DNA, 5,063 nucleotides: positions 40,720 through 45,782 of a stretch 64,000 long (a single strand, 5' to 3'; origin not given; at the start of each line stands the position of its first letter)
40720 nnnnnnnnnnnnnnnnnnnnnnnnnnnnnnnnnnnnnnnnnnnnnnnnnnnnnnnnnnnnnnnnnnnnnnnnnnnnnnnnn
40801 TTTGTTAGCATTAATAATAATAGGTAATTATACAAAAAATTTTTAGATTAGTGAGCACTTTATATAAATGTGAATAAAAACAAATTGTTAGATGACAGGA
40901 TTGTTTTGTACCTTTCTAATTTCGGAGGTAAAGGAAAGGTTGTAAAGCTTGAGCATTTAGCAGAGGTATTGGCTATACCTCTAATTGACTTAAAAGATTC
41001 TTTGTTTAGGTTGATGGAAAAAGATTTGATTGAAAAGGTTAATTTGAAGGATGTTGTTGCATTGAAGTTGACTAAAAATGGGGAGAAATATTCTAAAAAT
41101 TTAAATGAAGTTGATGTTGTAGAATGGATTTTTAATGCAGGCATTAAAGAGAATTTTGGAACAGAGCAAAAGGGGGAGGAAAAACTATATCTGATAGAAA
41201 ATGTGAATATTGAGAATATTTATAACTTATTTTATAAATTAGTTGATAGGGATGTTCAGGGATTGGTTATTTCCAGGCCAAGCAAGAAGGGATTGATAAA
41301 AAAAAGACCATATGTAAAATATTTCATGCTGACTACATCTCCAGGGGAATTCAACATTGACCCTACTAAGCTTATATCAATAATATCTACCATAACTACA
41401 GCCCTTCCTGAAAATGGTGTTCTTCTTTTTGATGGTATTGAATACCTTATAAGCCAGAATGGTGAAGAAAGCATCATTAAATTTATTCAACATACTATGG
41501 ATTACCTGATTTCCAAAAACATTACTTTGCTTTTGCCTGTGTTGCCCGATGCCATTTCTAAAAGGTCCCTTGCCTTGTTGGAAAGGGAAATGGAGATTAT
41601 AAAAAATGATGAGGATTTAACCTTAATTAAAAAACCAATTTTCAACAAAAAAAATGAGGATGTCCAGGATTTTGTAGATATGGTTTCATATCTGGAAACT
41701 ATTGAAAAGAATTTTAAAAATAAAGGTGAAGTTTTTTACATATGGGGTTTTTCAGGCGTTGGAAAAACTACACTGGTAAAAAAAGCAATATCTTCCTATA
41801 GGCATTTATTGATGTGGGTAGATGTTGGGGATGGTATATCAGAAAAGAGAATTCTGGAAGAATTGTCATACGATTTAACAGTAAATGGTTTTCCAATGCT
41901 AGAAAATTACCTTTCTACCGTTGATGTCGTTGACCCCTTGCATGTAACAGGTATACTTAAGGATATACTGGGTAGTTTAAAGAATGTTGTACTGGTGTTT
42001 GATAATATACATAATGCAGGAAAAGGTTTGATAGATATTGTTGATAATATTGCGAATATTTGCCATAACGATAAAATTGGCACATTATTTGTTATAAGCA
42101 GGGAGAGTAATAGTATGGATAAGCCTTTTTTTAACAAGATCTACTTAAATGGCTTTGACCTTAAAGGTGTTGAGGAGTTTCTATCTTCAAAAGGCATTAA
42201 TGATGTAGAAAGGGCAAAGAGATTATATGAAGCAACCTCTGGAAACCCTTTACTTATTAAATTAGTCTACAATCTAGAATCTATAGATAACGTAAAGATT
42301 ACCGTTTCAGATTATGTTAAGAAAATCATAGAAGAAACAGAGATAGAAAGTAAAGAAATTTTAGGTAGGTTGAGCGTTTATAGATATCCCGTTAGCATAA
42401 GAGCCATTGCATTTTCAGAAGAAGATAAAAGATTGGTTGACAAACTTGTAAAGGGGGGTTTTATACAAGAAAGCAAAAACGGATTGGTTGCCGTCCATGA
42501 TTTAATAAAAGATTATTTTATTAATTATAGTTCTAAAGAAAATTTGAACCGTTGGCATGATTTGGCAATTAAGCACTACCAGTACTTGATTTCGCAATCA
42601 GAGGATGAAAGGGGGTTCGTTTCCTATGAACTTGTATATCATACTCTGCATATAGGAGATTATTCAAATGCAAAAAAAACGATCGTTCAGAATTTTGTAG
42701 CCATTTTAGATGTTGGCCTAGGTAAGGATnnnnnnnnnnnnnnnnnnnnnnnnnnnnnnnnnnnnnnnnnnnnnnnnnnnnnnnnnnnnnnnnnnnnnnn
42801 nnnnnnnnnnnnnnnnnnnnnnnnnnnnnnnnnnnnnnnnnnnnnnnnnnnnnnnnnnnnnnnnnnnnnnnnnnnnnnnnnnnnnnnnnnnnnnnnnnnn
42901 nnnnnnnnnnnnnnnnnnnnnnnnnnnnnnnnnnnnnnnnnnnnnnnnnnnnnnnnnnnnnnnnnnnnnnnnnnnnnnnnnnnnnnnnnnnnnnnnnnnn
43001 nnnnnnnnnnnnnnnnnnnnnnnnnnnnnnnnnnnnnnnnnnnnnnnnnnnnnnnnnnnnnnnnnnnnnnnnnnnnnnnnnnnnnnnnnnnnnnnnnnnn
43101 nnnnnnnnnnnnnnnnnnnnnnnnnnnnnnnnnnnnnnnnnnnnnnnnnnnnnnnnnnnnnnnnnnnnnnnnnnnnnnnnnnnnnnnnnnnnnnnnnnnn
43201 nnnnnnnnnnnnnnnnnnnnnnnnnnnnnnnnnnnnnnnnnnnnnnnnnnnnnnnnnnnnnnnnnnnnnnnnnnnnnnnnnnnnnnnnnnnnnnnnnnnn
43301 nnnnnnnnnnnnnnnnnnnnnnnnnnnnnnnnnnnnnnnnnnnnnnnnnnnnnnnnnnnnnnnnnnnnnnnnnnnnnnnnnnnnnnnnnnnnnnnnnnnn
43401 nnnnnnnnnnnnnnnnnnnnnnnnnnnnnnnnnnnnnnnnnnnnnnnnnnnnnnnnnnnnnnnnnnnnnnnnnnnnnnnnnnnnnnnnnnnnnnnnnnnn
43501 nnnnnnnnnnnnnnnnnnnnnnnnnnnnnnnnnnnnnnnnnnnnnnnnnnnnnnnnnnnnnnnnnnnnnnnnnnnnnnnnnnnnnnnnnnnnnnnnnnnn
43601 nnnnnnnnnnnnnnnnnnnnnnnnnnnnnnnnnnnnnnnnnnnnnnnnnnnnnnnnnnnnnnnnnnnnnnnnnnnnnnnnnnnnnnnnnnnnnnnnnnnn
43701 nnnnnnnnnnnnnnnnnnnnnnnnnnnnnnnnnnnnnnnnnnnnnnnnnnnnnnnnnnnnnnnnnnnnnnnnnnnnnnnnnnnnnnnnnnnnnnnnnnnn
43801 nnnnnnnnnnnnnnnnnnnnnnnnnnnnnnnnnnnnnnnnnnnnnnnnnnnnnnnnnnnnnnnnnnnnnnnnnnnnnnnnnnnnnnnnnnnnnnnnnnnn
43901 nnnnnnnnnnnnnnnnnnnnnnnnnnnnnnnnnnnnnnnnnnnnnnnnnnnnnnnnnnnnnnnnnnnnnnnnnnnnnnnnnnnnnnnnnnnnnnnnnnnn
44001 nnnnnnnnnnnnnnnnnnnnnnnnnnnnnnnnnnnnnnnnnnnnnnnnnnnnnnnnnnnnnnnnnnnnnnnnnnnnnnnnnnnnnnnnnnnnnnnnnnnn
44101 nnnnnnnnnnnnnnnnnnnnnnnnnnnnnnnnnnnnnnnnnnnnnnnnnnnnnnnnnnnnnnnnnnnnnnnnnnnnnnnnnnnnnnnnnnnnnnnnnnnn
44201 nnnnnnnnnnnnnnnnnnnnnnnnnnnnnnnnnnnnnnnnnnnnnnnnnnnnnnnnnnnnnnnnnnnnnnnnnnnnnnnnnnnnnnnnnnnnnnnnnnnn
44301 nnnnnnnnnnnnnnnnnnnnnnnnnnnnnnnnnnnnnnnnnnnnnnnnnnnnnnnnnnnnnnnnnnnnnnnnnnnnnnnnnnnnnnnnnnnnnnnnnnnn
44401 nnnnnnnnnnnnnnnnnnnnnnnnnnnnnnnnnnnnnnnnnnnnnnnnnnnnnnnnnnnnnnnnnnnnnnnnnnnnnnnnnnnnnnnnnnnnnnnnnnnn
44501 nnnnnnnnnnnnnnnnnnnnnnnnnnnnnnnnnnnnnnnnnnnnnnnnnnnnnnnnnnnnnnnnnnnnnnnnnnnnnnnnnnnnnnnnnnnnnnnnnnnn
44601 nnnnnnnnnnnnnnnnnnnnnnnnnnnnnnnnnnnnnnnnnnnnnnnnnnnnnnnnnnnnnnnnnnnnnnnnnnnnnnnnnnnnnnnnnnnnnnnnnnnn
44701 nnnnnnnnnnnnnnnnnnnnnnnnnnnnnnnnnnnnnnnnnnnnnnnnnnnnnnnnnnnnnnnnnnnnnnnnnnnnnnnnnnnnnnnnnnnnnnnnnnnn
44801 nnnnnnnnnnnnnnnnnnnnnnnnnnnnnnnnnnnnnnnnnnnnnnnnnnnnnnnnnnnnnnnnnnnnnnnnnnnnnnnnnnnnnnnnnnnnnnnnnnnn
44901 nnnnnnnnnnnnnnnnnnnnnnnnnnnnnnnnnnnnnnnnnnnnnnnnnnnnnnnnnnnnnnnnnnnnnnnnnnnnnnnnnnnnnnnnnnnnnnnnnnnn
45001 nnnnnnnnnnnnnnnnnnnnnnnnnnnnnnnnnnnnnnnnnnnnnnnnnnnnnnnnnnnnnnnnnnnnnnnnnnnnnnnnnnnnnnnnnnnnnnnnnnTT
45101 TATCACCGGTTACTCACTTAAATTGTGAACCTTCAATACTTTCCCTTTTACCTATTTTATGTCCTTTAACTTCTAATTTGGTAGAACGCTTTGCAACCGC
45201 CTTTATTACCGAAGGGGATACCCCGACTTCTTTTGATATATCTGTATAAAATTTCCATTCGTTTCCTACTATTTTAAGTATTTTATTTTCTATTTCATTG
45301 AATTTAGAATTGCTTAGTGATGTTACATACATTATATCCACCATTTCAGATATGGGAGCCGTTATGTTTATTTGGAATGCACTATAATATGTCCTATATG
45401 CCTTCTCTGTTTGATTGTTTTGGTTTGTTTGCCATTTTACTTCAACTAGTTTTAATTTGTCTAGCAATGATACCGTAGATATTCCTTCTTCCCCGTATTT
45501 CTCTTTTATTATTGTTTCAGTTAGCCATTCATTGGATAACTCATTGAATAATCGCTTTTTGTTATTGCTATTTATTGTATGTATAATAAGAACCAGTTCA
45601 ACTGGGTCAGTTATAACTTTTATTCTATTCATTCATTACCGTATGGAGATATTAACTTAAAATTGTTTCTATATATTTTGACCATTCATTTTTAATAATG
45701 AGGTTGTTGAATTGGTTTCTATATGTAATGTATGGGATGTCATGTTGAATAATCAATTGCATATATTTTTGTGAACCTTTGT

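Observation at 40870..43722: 950-aa STAND NTPase with wHTH + DUF835-like N-terminus and TPR C-terminus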

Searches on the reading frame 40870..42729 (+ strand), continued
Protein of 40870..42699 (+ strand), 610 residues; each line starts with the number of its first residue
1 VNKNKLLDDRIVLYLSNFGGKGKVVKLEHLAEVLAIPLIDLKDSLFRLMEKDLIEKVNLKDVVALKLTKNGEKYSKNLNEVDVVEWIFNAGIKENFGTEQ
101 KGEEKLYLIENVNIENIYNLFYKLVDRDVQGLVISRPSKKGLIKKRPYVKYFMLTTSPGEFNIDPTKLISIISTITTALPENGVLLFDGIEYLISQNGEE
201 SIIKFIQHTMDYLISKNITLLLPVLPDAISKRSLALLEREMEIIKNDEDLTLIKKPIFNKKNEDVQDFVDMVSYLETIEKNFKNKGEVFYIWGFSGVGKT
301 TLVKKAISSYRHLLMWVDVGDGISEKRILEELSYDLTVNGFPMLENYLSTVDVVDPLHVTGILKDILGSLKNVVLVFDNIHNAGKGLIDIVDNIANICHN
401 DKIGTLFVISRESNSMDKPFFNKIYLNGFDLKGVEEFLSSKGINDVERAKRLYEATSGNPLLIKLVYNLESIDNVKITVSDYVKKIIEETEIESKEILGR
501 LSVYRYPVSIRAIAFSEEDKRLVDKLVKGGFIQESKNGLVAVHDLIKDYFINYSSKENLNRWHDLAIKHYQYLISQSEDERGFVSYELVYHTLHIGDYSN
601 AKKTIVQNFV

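Call 35: find_homologous_proteins(query=A3, max_evalue=0.00001)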
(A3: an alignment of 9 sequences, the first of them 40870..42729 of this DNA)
Query A3 (9 sequences) (620 aa, profile of the alignment): 12 proteins with E <= 0.00001 among 8000 candidates.
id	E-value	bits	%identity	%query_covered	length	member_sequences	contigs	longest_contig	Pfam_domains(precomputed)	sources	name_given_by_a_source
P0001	3.3e-195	668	100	100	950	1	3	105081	PF05763.19,PF17874.8,PF13424.13,PF13401.13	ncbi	ncbi:MAG: DUF835 domain-containing protein [Thermoplasmata archaeon]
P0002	7.6e-179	614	90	100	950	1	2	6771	PF05763.19,PF17874.8,PF13424.13,PF13401.13,PF00931.29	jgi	jgi:tetratricopeptide (TPR) repeat protein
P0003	1.0e-177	611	89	100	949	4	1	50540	PF05763.19,PF00515.35,PF13424.13,PF13401.13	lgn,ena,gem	-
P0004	4.2e-45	173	24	53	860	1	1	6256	PF13424.13,PF13401.13,PF13545.13,PF13191.13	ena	-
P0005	1.2e-25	108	29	22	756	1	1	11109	PF01695.24,PF00308.25,PF05763.19,PF00004.36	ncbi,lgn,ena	-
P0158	3.3e-24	103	26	16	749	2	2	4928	PF25201.1,PF00004.36,PF01637.25,PF14130.13,PF20720.4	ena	-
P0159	7.5e-14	69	22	16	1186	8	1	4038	PF23769.2,PF23586.3,PF17005.12,PF25048.2,PF23342.2,PF23411.2,PF01381.29,PF23215.1,PF02239.23,PF10584.15,PF13191.13,PF23770.2,PF23393.3,PF23609.2,PF24797.2,PF20426.5,PF05729.19,PF25460.2,PF11715.17,PF25178.1,PF23775.2,PF25173.2,PF23383.2,PF25171.2,PF12894.14,PF20703.4,PF21031.3,PF24780.2,PF16755.12,P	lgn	-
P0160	4.3e-13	67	62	2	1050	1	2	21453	PF10602.16,PF13431.13,PF13414.13,PF13176.13,PF24885.2,PF13428.13,PF04733.21,PF13191.13,PF13374.13,PF14559.13,PF17874.8,PF00515.35,PF12895.14,PF13424.13,PF28559.1,PF14938.13,PF13432.13,PF13181.13,PF07719.24,PF13174.13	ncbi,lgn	-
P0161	8.3e-11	59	23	33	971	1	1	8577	PF13289.13,PF00931.29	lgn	-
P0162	6.9e-7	46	29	10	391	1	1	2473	PF22722.3,PF01637.25,PF04471.19,PF13191.13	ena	-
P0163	1.2e-6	45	21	53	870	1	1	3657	PF00196.26,PF13424.13,PF13401.13,PF13191.13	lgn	-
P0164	5.9e-6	43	22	32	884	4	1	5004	PF00196.26,PF13424.13,PF08281.19,PF13191.13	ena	-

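Call 42: find_encoding_contigs(protein=P0009, flank=8000, max_places=3)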
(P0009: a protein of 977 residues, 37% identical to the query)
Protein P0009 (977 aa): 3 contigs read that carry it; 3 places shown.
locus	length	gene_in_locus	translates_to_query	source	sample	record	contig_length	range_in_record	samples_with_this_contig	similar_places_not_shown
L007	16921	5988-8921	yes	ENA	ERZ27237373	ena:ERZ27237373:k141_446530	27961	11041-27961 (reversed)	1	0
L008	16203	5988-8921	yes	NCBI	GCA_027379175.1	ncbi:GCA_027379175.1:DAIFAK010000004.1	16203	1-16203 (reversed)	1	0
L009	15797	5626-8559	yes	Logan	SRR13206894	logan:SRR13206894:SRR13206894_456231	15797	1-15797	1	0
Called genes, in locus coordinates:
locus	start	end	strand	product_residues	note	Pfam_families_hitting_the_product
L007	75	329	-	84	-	-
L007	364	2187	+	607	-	PF17899:Peptidase_M61_N, PF05299:Peptidase_M61, PF17820:PDZ_6 (weak)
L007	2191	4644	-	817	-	PF09286:Pro-kuma_activ, PF00801:PKD (faint), PF18911:PKD_4 (faint), PF22352:K319L-like_PKD (faint)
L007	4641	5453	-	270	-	PF12773:DZR (faint), PF13248:Zn_ribbon_3 (faint), PF28085:HVO_0416 (faint), PF13240:Zn_Ribbon_1 (faint)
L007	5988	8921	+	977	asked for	PF05763:DUF835, PF13401:AAA_22 (weak), PF00515:TPR_1 (faint), PF07719:TPR_2 (faint), PF13181:TPR_8 (faint), PF13374:TPR_10 (faint), PF13424:TPR_12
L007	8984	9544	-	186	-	PF02441:Flavoprotein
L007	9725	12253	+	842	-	PF17900:Peptidase_M1_N, PF01433:Peptidase_M1, PF13646:HEAT_2 (weak), PF03130:HEAT_PBS (faint), PF13646:HEAT_2 (weak)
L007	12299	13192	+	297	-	-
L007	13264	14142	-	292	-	PF01040:UbiA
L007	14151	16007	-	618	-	-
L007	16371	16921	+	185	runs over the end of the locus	-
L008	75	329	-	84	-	-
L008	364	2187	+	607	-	PF17899:Peptidase_M61_N, PF05299:Peptidase_M61, PF17820:PDZ_6 (weak)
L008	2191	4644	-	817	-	PF09286:Pro-kuma_activ, PF00801:PKD (faint), PF18911:PKD_4 (faint), PF22352:K319L-like_PKD (faint)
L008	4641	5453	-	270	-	PF12773:DZR (faint), PF13248:Zn_ribbon_3 (faint), PF28085:HVO_0416 (faint), PF13240:Zn_Ribbon_1 (faint)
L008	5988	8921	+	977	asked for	PF05763:DUF835, PF13401:AAA_22 (weak), PF00515:TPR_1 (faint), PF07719:TPR_2 (faint), PF13181:TPR_8 (faint), PF13374:TPR_10 (faint), PF13424:TPR_12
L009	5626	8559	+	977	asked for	PF05763:DUF835, PF13401:AAA_22 (weak), PF00515:TPR_1 (faint), PF07719:TPR_2 (faint), PF13181:TPR_8 (faint), PF13374:TPR_10 (faint), PF13424:TPR_12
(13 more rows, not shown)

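Call 43: find_encoding_contigs(protein=P0010, flank=8000, max_places=3)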
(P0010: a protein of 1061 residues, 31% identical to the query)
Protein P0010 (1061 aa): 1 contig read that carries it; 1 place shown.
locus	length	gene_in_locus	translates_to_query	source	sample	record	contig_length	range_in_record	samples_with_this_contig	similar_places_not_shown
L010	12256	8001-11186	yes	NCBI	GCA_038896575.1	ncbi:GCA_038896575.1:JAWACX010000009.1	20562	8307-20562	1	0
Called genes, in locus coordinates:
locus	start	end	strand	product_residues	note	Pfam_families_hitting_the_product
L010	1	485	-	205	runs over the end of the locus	-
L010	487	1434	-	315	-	PF26553:PDDEXK_19, PF01381:HTH_3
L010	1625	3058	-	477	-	-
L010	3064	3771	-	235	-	PF00005:ABC_tran, PF13304:AAA_21 (faint)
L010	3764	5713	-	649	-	PF13240:Zn_Ribbon_1 (weak)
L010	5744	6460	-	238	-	PF13549:ATP-grasp_5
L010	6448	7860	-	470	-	PF02629:CoA_binding, PF13380:CoA_binding_2, PF00549:Ligase_CoA (faint), PF13607:Succ_CoA_lig, PF19045:Ligase_CoA_2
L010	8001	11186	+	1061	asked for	PF05763:DUF835, PF01637:ATPase_2, PF13191:AAA_16, PF13401:AAA_22 (weak), PF13424:TPR_12, PF13424:TPR_12 (weak), PF17874:TPR_MalT (weak), PF13424:TPR_12, +9 more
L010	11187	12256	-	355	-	PF04055:Radical_SAM (weak), PF26257:DUF8061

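Call 44: find_encoding_contigs(protein=P0011, flank=8000, max_places=3)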
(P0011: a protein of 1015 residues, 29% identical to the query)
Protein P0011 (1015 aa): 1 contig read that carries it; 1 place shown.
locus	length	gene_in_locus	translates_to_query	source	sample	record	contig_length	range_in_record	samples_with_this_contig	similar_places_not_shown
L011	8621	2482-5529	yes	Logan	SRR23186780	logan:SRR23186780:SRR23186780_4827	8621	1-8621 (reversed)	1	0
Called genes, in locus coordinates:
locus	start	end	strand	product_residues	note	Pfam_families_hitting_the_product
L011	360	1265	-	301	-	PF00294:PfkB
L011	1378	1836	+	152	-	-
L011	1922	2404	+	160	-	-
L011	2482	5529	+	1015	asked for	PF05763:DUF835, PF00931:NB-ARC, PF01637:ATPase_2, PF13401:AAA_22, PF13424:TPR_12, PF13424:TPR_12, PF14938:SNAP, PF13424:TPR_12, +13 more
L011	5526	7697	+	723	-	PF00931:NB-ARC, PF01637:ATPase_2, PF13191:AAA_16, PF13424:TPR_12, PF13424:TPR_12, PF17874:TPR_MalT, PF13424:TPR_12, PF13424:TPR_12, +18 more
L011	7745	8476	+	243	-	PF13481:AAA_25 (weak), PF23442:DUF7125 (faint), PF06745:ATPase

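Call 48: find_encoding_contigs(protein=P0012, flank=8000, max_places=2)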
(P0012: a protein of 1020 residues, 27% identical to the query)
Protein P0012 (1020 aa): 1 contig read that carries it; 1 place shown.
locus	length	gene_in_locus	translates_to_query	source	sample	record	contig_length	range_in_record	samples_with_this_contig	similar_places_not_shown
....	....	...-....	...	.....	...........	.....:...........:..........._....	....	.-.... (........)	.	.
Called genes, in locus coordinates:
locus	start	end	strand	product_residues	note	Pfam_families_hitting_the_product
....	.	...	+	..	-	?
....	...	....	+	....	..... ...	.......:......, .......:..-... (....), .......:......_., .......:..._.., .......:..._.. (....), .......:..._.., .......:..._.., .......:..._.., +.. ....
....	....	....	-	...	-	?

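Call 49: find_encoding_contigs(protein=P0151, flank=8000, max_places=2)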
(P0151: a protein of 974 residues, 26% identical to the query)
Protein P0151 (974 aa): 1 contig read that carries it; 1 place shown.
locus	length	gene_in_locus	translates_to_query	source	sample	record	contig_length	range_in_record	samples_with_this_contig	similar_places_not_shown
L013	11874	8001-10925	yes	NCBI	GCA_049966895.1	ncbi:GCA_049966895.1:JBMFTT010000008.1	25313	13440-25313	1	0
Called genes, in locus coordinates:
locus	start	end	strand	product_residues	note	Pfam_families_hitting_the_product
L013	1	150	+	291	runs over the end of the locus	PF13292:DXP_synthase_N, PF00456:Transketolase_N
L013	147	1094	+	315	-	PF02779:Transket_pyr, PF02780:Transketolase_C, PF17147:PFOR_II (weak)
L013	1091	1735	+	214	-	PF00923:TAL_FSA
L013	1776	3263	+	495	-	PF08298:AAA_PrkA (weak), PF01078:Mg_chelatase (faint), PF00493:MCM (faint), PF07724:AAA_2 (faint), PF00004:AAA (faint), PF07728:AAA_5 (faint), PF07726:AAA_3 (weak), PF00158:Sigma54_activat (weak)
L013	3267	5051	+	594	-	PF13519:VWA_2 (faint)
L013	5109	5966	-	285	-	PF02775:TPP_enzyme_C, PF12367:PFO_beta_C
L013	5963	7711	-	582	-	PF01558:POR, PF01855:POR_N, PF02780:Transketolase_C (weak), PF17147:PFOR_II (weak)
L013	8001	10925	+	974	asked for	PF05763:DUF835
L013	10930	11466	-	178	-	PF22769:DCD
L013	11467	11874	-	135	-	?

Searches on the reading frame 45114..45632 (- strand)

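Call 13: search_protein_families(library=pfam, proteins=[window:45114-45632:-], max_evalue=0.001)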
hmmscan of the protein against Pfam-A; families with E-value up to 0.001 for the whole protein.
window:45114-45632:- (172 aa): 1 family
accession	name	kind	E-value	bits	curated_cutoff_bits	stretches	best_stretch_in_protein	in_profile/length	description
PF09824.15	ArsR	-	4.3e-47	160.2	28.6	1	7-161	1-156/159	ArsR transcriptional regulator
